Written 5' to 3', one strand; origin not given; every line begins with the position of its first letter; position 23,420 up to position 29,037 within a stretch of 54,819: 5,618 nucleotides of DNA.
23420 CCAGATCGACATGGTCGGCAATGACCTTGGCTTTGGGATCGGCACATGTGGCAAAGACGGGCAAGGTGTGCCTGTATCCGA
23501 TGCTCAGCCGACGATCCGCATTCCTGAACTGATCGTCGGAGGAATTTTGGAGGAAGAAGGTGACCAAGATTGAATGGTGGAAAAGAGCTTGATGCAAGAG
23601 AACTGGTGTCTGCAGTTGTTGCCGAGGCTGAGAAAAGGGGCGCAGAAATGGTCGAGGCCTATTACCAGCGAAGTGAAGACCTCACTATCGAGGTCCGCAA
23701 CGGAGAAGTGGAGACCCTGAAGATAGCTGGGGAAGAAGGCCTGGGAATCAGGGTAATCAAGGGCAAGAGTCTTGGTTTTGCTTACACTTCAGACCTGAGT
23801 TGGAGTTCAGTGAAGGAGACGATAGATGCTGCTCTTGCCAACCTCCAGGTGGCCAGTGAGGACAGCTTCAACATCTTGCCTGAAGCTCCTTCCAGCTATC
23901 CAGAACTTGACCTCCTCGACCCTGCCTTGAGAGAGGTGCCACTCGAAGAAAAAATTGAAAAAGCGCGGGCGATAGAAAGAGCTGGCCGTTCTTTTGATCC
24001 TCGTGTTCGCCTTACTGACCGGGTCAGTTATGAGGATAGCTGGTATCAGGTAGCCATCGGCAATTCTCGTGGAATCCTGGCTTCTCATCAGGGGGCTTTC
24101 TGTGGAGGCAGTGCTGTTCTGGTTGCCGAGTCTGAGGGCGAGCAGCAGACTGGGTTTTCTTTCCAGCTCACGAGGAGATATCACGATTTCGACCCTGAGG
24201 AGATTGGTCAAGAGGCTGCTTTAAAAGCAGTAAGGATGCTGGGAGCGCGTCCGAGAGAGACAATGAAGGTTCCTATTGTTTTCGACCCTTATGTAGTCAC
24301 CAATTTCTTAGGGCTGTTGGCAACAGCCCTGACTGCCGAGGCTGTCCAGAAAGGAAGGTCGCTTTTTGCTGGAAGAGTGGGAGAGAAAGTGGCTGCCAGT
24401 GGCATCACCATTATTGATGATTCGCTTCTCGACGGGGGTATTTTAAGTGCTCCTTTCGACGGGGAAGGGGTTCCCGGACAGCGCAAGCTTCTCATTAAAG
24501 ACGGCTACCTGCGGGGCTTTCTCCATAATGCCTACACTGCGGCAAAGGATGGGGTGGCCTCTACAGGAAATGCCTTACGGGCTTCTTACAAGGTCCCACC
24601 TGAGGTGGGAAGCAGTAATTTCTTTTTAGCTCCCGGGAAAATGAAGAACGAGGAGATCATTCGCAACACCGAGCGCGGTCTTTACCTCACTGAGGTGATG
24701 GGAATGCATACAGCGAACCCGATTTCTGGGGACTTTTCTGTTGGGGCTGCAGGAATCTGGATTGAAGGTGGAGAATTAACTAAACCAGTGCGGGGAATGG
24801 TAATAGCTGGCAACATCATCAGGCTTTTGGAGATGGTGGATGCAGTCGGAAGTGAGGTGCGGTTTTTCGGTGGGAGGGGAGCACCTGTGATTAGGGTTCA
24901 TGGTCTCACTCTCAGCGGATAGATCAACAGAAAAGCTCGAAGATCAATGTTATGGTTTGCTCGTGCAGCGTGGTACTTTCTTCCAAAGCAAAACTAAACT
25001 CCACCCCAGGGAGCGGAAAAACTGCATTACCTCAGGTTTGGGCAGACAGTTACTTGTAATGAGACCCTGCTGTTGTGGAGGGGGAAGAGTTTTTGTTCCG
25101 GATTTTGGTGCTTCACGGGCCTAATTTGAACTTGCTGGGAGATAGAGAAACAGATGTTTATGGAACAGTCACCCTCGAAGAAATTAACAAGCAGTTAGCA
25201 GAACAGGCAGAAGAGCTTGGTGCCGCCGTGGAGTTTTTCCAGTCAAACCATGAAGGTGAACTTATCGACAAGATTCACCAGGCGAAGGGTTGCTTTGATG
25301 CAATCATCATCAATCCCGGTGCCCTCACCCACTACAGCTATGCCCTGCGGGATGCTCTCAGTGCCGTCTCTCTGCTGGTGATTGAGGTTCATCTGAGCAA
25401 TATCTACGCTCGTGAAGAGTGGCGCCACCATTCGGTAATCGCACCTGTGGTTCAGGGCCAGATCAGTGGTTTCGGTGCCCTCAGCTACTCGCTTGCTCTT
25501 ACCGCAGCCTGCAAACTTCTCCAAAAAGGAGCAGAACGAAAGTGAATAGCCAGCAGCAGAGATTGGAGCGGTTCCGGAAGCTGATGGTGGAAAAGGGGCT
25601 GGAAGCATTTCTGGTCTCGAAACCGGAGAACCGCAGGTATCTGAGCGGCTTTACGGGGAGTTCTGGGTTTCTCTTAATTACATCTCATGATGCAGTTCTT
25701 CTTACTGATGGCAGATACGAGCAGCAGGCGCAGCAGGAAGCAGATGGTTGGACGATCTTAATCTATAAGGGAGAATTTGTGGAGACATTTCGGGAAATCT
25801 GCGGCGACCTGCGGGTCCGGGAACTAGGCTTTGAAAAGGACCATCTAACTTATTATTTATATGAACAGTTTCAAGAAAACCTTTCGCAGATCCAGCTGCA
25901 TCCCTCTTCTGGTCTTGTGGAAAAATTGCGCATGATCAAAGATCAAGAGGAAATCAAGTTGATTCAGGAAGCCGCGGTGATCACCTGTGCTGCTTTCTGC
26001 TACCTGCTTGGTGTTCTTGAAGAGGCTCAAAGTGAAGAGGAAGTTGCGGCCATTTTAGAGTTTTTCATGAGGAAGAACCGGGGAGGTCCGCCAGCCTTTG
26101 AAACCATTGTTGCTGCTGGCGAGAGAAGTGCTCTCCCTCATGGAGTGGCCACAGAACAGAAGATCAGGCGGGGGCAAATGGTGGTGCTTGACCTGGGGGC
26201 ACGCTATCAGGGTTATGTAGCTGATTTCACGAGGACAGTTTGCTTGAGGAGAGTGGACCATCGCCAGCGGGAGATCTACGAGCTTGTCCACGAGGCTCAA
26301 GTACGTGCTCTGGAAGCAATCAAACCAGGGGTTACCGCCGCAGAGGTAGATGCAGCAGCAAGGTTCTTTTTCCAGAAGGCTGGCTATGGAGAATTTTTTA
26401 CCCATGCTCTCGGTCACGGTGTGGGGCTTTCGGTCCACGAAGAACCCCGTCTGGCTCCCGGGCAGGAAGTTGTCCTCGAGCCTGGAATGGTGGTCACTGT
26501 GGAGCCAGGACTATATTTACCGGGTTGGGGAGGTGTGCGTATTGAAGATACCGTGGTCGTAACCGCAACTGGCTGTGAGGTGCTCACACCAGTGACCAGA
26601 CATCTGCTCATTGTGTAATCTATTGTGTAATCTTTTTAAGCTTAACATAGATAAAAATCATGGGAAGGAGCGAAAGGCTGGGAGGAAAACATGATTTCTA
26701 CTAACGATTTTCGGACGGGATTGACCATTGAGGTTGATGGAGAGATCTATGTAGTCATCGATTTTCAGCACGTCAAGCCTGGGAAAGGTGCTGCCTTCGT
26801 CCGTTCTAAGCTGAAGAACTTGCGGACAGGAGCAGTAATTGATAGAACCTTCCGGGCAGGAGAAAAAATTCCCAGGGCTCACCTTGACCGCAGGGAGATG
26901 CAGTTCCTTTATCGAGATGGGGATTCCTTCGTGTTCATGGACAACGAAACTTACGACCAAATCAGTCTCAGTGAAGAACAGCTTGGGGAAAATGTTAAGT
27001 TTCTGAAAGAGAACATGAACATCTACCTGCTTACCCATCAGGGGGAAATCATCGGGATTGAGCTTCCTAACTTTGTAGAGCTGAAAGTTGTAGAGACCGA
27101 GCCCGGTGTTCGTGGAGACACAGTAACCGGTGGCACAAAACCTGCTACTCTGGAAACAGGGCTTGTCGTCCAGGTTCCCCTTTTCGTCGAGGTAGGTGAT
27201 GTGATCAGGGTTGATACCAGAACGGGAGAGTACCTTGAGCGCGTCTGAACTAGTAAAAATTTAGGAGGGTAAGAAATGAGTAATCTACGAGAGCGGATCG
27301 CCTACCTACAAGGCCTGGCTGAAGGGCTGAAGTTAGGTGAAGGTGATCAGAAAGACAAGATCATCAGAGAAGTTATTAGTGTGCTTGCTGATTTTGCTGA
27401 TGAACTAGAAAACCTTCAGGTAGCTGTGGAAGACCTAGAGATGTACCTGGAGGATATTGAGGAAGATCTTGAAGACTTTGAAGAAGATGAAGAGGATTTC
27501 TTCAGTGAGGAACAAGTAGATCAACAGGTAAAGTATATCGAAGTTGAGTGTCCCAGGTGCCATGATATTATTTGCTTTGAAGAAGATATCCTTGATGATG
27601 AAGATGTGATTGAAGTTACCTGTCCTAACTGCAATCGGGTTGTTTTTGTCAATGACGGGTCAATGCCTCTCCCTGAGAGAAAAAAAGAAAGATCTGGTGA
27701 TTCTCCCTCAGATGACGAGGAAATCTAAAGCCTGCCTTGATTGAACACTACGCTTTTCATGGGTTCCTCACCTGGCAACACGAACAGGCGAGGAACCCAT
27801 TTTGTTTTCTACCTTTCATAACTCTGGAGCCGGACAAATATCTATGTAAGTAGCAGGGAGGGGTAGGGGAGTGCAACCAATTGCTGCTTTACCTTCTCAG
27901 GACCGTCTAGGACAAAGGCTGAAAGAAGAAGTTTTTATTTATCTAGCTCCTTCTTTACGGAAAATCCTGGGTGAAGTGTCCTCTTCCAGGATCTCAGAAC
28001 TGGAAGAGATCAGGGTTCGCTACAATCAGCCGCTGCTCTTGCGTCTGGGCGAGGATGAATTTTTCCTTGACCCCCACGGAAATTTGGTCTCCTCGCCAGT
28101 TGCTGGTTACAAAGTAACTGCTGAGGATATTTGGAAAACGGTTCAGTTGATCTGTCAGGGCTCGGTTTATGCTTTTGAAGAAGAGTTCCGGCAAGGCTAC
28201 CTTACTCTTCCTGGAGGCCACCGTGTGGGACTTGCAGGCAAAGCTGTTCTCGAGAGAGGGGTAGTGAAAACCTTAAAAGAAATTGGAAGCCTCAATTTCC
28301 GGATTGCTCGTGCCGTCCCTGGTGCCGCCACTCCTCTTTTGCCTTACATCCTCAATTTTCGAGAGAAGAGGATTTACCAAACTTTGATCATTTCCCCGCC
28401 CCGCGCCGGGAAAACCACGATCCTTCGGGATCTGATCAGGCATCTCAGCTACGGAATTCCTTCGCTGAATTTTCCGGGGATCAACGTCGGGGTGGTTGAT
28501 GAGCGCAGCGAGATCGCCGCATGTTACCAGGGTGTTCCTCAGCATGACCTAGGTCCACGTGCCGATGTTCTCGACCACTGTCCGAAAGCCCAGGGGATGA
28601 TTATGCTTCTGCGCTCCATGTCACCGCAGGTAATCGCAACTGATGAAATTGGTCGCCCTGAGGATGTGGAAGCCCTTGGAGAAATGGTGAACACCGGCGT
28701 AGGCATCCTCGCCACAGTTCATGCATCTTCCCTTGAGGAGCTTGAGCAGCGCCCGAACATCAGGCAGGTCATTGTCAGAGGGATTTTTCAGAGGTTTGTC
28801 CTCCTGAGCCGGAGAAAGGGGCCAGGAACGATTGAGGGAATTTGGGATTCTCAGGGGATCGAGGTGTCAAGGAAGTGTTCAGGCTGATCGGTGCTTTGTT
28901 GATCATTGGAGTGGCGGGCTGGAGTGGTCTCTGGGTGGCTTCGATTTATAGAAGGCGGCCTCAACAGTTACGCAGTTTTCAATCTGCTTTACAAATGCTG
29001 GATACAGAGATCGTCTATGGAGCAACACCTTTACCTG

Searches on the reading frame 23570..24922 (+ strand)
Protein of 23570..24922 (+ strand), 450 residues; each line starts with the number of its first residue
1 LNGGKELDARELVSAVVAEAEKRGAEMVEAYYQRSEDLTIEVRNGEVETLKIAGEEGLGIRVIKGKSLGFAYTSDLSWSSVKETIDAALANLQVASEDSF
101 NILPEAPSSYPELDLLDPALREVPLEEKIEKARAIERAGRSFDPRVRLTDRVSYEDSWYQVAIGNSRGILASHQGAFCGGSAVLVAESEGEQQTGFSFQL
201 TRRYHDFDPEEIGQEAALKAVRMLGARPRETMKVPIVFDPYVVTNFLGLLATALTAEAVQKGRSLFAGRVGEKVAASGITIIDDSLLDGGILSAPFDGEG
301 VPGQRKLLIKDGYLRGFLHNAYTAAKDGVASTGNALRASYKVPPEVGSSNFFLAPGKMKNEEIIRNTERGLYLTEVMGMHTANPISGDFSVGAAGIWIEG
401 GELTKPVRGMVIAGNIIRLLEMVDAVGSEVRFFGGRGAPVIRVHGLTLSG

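Call 60: search_protein_families(library=pfam, proteins=[window:23570-24922:+], max_evalue=0.0001)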
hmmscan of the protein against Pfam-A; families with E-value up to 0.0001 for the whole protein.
window:23570-24922:+ (450 aa): 3 families
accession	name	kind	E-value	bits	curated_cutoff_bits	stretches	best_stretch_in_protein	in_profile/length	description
PF19289.4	PmbA_TldD_3rd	-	9.3e-79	264.1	22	1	231-450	1-220/220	PmbA/TldA metallopeptidase C-terminal domain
PF19290.4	PmbA_TldD_2nd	-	8e-20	71.8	20.9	1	120-224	3-109/109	PmbA/TldA metallopeptidase central domain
PF01523.21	PmbA_TldD_1st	-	1.9e-19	70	20.9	1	28-91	1-64/65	PmbA/TldA metallopeptidase domain 1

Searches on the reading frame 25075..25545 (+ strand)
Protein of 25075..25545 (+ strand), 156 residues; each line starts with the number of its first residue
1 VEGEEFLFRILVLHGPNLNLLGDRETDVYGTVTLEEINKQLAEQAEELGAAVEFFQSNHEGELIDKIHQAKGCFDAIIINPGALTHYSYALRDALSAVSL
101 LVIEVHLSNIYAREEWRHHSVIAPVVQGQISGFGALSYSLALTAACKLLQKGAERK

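Call 60: search_protein_families(library=pfam, proteins=[window:25075-25545:+], max_evalue=0.0001)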
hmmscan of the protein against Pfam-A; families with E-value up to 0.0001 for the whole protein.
window:25075-25545:+ (156 aa): 1 family
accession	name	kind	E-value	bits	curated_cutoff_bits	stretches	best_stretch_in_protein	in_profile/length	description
PF01220.24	DHquinase_II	-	8.9e-61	204.1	23.3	1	9-145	1-137/138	Dehydroquinase class II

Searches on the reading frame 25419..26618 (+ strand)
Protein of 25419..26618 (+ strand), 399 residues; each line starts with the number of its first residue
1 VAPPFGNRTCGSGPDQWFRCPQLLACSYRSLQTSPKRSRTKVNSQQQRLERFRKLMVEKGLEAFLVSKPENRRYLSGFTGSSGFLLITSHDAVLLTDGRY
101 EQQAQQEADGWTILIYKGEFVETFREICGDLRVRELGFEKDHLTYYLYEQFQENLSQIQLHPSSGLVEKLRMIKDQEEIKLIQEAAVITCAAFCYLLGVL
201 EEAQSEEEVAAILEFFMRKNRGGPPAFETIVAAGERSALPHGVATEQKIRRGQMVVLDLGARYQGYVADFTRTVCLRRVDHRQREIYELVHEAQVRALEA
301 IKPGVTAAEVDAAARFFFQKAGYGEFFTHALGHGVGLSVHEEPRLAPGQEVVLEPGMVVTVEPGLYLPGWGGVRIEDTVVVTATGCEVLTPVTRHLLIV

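Call 60: search_protein_families(library=pfam, proteins=[window:25419-26618:+], max_evalue=0.0001)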
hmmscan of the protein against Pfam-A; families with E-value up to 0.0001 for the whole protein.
window:25419-26618:+ (399 aa): 2 families
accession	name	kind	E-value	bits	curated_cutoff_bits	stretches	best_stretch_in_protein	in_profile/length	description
PF00557.29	Peptidase_M24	-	7.6e-73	245.1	23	1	181-383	2-208/208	Metallopeptidase family M24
PF01321.24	Creatinase_N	-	2.9e-34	118.8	22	1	48-173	1-128/128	Creatinase/Prolidase N-terminal domain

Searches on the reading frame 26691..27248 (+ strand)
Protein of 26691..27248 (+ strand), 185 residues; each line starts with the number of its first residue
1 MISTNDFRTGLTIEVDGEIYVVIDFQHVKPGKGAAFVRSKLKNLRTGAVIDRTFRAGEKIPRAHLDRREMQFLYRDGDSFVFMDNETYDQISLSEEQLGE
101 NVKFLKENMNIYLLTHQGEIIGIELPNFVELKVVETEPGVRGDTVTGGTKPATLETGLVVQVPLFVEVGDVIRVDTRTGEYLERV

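Call 60: search_protein_families(library=pfam, proteins=[window:26691-27248:+], max_evalue=0.0001)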
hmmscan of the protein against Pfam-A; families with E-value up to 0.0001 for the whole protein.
window:26691-27248:+ (185 aa): 3 families
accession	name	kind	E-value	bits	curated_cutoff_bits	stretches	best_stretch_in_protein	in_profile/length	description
PF08207.18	EFP_N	-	5.8e-30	103.5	23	1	3-60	1-58/58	Elongation factor P (EF-P) KOW-like domain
PF09285.17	Elong-fact-P_C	-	1.7e-29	101.7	25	1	129-184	1-56/56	Elongation factor P, C-terminal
PF01132.26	EFP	-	8.6e-26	90.1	27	1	68-121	1-54/54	Elongation factor P (EF-P) OB domain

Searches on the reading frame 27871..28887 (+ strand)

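Call 60: search_protein_families(library=pfam, proteins=[window:27871-28887:+], max_evalue=0.0001)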
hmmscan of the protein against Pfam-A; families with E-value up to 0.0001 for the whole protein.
window:27871-28887:+ (338 aa): 1 family
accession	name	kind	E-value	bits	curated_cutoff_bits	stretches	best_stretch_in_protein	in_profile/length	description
PF19568.5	Spore_III_AA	-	6.8e-108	360.8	27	1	17-331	3-305/306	Sporulation stage III, protein AA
